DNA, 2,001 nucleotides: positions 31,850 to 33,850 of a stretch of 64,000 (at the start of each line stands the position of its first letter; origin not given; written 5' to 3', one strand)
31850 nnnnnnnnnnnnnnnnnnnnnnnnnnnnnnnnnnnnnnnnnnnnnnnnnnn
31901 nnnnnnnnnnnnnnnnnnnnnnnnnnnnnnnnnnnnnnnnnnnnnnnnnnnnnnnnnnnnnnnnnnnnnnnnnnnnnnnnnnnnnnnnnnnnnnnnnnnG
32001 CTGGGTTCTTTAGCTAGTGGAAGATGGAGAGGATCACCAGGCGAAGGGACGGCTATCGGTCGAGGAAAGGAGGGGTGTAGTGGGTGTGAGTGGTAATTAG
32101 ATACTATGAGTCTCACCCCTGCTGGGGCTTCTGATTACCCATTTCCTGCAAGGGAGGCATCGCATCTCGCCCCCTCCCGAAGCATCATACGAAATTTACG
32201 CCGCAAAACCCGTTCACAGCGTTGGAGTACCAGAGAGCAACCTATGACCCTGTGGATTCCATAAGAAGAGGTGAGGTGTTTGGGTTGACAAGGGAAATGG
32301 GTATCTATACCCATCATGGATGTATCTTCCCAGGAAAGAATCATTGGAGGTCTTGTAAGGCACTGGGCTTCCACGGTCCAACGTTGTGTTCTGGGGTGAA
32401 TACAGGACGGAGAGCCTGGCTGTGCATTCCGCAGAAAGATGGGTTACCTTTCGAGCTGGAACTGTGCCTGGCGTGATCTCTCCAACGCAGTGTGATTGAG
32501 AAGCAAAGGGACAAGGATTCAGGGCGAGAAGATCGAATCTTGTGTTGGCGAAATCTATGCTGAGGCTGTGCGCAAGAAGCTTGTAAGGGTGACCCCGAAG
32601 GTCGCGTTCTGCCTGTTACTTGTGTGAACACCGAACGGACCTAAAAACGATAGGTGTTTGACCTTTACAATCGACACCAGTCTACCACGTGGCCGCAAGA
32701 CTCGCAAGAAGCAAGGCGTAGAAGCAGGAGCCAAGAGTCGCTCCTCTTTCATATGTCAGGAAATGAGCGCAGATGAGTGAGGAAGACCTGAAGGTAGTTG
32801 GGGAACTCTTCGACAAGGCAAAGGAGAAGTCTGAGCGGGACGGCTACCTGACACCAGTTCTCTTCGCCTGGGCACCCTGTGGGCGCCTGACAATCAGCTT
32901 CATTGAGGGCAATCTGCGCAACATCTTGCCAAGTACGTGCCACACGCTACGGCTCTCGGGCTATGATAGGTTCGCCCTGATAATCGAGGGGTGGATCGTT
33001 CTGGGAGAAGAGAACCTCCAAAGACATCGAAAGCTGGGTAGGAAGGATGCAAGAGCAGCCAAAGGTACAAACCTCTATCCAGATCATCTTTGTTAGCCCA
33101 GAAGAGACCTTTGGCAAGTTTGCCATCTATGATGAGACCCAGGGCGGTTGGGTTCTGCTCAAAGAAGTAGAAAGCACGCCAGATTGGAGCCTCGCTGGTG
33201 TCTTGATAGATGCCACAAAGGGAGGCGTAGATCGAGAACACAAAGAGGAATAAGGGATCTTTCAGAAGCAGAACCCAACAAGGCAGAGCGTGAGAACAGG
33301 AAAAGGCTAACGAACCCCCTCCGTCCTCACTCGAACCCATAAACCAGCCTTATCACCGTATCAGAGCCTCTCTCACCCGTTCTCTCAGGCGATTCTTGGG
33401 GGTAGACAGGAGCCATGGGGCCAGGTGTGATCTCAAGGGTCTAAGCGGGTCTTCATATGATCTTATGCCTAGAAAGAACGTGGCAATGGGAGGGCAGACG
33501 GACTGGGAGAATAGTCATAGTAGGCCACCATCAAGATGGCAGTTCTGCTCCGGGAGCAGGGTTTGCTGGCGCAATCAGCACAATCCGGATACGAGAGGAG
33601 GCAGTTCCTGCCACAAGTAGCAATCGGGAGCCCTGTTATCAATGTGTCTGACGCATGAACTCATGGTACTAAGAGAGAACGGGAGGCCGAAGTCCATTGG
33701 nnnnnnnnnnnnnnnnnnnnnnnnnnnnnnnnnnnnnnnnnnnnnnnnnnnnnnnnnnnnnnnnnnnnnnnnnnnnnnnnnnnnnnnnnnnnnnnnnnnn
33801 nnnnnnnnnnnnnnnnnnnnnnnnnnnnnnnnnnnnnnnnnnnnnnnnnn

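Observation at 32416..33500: Repeated module: conserved leader + 159-aa gene + R3 element occurs at least twice (32.4-33.5 kb and 46.4-48.7 kb)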

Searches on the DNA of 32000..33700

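Call 9: search_rna_families(source=window, start=32000, end=33700, threshold=evalue, max_evalue=10)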
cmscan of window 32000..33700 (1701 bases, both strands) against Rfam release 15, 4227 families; matches with E-value up to 10: 2.
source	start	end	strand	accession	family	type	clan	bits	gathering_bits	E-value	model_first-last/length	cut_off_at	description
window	32753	32864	-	RF02091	DAOA-AS1_2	Gene; lncRNA;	-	12.8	43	3.1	1-205/205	no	DAOA antisense RNA 1 conserved region 2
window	33087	33354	-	RF02173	SMAD5-AS1_1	Gene; lncRNA;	-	11.6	45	5.9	1-263/263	no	SMAD5 antisense RNA 1 conserved region 1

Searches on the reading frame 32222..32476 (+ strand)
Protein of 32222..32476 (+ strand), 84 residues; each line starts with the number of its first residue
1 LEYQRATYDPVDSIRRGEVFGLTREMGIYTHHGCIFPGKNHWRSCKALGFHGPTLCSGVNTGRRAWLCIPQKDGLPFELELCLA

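Call 26: search_protein_families(library=pfam, proteins=[window:32222-32476:+], max_evalue=1)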
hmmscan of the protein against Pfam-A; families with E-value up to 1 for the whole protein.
window:32222-32476:+ (84 aa): 0 families
